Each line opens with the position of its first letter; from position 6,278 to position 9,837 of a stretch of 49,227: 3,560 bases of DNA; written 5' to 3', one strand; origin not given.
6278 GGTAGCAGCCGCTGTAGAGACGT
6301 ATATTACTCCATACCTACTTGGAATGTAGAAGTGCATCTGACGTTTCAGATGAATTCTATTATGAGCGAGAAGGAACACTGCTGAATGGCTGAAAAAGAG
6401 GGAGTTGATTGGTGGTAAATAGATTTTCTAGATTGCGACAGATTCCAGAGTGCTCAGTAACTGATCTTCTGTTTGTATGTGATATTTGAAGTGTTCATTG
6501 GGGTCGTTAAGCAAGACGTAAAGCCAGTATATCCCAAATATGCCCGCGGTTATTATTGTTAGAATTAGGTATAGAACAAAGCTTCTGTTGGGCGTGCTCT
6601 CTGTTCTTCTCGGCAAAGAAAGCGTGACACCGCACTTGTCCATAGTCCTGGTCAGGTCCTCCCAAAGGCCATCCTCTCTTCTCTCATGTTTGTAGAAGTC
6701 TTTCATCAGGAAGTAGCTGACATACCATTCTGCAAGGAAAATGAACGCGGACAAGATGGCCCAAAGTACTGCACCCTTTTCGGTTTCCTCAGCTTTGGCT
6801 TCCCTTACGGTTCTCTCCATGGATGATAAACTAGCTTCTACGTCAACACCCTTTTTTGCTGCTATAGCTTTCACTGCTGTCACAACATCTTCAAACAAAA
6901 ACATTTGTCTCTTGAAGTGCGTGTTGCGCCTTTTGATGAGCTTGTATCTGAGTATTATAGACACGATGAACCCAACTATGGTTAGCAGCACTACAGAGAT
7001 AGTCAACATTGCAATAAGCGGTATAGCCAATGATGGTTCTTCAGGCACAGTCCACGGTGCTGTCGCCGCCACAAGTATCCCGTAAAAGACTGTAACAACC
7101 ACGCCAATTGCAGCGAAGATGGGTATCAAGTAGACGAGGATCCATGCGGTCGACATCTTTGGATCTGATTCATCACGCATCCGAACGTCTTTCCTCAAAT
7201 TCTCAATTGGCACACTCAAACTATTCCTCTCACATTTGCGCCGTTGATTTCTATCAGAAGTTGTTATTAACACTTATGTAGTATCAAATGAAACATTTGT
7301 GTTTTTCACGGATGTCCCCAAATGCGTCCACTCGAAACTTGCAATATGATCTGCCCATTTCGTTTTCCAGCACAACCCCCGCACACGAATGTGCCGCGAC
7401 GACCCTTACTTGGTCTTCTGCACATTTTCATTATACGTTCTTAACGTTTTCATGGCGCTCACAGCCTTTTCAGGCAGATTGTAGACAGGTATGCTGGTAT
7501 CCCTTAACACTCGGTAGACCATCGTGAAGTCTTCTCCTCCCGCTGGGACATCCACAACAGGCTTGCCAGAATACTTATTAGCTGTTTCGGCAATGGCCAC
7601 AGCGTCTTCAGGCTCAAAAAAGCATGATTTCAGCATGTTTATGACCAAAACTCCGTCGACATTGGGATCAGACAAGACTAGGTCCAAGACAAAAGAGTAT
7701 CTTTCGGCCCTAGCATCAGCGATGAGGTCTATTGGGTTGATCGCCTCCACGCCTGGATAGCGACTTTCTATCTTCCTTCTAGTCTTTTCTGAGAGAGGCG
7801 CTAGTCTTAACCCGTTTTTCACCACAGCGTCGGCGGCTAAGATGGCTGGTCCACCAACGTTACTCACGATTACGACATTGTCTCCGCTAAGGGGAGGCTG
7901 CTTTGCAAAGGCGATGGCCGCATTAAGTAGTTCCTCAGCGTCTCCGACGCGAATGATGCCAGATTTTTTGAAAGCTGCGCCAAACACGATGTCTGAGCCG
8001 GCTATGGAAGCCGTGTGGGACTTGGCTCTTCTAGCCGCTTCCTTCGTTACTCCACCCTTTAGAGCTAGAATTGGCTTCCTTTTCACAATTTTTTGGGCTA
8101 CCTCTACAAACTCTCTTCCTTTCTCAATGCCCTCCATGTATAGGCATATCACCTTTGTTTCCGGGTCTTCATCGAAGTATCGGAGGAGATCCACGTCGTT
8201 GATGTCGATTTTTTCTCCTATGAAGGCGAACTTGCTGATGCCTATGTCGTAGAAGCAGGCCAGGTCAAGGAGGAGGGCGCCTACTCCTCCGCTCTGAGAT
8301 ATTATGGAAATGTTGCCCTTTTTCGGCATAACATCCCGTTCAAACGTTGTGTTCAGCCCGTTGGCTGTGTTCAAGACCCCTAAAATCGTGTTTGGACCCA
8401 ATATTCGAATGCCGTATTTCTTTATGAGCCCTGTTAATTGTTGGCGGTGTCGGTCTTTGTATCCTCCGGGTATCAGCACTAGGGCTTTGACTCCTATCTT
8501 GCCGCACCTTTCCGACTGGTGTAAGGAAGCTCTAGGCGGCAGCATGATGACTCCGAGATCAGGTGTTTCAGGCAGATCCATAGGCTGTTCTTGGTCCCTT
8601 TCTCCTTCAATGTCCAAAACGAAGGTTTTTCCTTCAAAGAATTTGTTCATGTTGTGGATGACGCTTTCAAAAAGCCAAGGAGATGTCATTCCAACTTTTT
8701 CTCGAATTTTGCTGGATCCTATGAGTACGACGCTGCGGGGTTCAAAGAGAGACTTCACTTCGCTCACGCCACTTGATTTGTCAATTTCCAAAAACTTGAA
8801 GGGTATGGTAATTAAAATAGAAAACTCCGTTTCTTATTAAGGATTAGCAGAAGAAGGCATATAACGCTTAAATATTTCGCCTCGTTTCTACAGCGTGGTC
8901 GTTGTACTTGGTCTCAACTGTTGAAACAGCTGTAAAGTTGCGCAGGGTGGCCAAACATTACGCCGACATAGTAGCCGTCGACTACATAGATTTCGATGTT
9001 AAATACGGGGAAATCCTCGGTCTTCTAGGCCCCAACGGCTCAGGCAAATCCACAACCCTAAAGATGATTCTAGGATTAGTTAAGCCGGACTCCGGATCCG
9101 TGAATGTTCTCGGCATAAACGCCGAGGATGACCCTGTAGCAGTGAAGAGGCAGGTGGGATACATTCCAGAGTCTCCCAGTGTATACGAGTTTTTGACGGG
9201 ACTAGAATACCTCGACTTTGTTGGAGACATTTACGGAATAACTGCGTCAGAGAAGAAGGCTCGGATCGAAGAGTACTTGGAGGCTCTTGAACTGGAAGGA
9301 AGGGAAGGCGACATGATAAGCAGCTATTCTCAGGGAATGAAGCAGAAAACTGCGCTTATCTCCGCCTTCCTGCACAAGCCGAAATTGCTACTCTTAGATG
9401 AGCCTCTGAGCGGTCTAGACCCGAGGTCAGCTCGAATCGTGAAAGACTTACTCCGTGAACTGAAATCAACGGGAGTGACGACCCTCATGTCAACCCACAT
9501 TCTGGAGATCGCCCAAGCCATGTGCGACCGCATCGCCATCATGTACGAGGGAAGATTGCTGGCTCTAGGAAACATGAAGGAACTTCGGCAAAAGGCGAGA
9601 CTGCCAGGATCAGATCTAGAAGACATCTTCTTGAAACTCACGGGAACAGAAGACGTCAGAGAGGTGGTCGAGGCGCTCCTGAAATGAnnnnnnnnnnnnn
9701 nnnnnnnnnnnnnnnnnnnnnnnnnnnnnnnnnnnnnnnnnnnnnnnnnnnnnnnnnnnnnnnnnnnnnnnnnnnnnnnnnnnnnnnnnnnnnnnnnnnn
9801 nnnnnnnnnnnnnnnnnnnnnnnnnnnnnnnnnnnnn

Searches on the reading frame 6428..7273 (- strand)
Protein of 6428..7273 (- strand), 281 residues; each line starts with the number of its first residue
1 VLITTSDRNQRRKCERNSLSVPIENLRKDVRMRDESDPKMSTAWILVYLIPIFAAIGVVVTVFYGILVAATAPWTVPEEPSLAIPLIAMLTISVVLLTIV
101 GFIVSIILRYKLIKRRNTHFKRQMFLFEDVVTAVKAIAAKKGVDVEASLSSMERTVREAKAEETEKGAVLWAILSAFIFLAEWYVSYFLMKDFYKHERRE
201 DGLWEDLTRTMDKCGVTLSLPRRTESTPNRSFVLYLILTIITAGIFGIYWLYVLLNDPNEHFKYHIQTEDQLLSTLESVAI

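Call 22: search_protein_families(library=pfam, proteins=[window:6428-7273:-], max_evalue=0.0001)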
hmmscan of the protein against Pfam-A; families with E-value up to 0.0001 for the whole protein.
window:6428-7273:- (281 aa): 1 family
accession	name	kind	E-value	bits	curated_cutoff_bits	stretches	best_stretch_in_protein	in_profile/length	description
PF14018.11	DUF4234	-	1.6e-07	31.8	25.3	1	230-263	1-34/70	Domain of unknown function (DUF4234)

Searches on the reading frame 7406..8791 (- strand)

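Call 22: search_protein_families(library=pfam, proteins=[window:7406-8791:-], max_evalue=0.0001)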
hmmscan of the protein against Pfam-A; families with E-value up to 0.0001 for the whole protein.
window:7406-8791:- (461 aa): 3 families
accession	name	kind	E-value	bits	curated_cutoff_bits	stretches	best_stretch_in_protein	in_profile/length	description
PF13607.11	Succ_CoA_lig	-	6e-46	156.1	27.4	1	158-294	1-137/138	Succinyl-CoA ligase like flavodoxin domain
PF19045.5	Ligase_CoA_2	-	7.3e-06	26.5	23.7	1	306-438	1-138/162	Ligase-CoA domain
PF13380.12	CoA_binding_2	-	6e-05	23.9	22.8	0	62-137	41-112/116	CoA binding domain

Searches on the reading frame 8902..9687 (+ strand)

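Call 22: search_protein_families(library=pfam, proteins=[window:8902-9687:+], max_evalue=0.0001)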
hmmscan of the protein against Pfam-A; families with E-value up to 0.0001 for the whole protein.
window:8902-9687:+ (261 aa): 2 families
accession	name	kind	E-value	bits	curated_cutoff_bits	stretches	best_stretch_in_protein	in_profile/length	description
PF00005.33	ABC_tran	-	3.4e-31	109.1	25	1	28-169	3-136/137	ABC transporter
PF13304.12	AAA_21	-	2.9e-16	60.8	27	1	125-202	221-301/304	AAA domain, putative AbiEii toxin, Type IV TA system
